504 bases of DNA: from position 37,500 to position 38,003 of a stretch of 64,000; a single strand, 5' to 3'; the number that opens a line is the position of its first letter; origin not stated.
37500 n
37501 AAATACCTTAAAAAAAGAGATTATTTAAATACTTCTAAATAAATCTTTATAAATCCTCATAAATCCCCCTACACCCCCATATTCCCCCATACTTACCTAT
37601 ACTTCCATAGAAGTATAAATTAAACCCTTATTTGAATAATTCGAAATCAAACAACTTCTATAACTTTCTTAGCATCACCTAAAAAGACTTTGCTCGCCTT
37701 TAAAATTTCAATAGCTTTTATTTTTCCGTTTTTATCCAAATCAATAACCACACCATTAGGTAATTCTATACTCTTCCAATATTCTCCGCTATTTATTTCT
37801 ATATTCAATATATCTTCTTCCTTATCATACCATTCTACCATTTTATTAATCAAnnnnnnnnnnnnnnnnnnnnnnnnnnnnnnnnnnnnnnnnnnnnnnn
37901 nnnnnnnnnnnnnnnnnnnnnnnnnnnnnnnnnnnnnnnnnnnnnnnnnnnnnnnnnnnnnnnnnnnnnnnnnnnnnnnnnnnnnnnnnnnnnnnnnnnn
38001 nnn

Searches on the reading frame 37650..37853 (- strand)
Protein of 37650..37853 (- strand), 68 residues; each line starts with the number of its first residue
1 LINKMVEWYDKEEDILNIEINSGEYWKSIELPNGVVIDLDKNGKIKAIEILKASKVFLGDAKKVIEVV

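Call 87: search_protein_families(library=pfam, proteins=[window:37650-37853:-], max_evalue=0.01)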
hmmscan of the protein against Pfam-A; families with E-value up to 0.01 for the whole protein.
window:37650-37853:- (68 aa): 1 family
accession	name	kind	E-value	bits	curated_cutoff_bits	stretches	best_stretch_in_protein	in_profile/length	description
PF10049.14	DUF2283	-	5.5e-13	49.3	23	1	8-54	3-49/49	Protein of unknown function (DUF2283)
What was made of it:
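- Further TA-like genes lie nearby: DUF2283 at 37650-37853 (call 87).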
